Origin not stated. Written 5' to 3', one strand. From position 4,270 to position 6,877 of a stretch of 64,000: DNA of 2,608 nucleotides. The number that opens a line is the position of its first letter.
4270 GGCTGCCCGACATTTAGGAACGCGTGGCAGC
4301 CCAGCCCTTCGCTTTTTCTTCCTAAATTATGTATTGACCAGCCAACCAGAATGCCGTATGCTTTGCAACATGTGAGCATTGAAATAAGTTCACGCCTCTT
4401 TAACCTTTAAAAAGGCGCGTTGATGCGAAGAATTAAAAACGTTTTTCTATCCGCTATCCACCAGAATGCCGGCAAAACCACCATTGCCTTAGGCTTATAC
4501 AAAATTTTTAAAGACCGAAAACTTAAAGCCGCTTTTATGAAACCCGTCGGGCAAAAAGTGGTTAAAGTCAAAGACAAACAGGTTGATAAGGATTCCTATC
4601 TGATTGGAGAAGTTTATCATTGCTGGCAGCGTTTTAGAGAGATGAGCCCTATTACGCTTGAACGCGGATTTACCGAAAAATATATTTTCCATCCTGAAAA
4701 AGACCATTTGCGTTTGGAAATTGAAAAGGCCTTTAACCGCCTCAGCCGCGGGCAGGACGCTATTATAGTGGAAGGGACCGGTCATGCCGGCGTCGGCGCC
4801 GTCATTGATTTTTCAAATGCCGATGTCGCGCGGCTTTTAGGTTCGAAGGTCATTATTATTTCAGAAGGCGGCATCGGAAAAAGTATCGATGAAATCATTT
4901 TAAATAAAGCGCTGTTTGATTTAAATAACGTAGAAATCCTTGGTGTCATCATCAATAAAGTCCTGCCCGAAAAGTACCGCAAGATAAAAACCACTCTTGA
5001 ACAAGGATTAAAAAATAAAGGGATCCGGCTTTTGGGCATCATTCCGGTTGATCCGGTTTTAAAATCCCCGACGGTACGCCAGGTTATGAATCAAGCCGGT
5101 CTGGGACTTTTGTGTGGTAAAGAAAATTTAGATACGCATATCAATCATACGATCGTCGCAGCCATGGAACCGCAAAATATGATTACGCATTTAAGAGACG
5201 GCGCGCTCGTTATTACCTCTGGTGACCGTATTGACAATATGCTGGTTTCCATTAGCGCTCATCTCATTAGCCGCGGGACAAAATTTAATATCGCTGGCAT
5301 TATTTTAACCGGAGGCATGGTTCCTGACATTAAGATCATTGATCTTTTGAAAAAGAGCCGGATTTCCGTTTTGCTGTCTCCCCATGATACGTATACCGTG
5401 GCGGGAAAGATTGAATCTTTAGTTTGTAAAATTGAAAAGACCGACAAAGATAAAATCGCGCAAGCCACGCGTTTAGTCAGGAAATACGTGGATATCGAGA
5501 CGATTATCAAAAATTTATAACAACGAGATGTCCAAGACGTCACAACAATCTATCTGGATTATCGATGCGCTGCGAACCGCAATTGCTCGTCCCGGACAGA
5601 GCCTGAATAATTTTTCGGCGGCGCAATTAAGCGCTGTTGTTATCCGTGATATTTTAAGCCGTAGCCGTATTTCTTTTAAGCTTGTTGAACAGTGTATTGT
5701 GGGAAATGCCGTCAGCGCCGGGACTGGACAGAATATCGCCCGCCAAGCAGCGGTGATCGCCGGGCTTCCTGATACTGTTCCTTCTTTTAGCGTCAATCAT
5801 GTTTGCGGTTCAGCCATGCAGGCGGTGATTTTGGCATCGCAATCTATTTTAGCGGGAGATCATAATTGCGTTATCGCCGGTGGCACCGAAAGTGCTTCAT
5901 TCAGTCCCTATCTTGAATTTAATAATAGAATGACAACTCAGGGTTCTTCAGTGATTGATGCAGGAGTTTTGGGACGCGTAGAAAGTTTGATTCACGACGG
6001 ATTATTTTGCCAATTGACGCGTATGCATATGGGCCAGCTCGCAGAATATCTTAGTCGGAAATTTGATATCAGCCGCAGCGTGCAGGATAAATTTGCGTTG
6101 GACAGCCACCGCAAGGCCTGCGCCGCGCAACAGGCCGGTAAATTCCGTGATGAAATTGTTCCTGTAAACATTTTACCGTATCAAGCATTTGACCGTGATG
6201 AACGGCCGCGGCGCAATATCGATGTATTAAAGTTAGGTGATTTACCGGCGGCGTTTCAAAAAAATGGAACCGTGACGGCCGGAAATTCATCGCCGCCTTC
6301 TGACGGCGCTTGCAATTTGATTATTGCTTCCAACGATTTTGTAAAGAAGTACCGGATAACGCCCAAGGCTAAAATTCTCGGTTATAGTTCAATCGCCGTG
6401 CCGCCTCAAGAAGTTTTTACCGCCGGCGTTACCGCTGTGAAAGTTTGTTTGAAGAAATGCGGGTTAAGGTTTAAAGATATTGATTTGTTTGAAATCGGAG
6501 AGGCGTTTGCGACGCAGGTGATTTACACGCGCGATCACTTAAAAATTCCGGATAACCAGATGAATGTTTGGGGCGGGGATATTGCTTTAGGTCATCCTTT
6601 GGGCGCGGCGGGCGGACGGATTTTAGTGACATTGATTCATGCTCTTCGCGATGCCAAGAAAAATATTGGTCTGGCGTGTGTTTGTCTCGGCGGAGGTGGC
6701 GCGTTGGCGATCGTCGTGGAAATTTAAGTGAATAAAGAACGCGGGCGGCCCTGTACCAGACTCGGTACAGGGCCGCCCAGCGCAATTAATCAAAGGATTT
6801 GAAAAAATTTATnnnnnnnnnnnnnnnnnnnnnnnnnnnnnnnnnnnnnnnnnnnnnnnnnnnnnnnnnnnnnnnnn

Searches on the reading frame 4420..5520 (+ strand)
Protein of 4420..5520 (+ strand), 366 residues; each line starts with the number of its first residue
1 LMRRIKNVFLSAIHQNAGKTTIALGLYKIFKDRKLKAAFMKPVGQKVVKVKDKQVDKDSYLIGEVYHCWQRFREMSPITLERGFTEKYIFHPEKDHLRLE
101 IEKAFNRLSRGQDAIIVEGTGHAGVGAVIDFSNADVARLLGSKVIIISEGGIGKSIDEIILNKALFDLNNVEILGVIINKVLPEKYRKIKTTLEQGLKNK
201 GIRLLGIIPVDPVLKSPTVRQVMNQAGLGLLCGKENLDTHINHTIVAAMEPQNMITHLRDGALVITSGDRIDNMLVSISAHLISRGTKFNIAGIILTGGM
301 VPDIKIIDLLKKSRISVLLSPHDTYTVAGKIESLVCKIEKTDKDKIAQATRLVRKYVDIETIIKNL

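Call 75: search_protein_families(library=pfam, proteins=[window:4420-5520:+], max_evalue=0.00001)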
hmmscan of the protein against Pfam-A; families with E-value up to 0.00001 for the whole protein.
window:4420-5520:+ (366 aa): 3 families
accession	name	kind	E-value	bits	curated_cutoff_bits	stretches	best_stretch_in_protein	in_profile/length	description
PF13500.12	AAA_26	-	2.8e-32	112.6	27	1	6-217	1-197/198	AAA domain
PF07085.17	DRTGG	-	6.2e-24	84.3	25.2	1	226-333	6-104/105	DRTGG domain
PF01656.29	CbiA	-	6.9e-08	32.9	25.4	1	17-214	10-115/125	CobQ/CobB/MinD/ParA nucleotide binding domain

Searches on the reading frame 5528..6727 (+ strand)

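Call 75: search_protein_families(library=pfam, proteins=[window:5528-6727:+], max_evalue=0.00001)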
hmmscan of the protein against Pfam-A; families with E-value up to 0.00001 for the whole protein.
window:5528-6727:+ (399 aa): 2 families
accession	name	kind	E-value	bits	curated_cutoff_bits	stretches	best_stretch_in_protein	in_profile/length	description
PF00108.29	Thiolase_N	-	5.6e-73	246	26.4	1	10-269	2-259/260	Thiolase, N-terminal domain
PF02803.24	Thiolase_C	-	9.1e-39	132.3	27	1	278-398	2-122/123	Thiolase, C-terminal domain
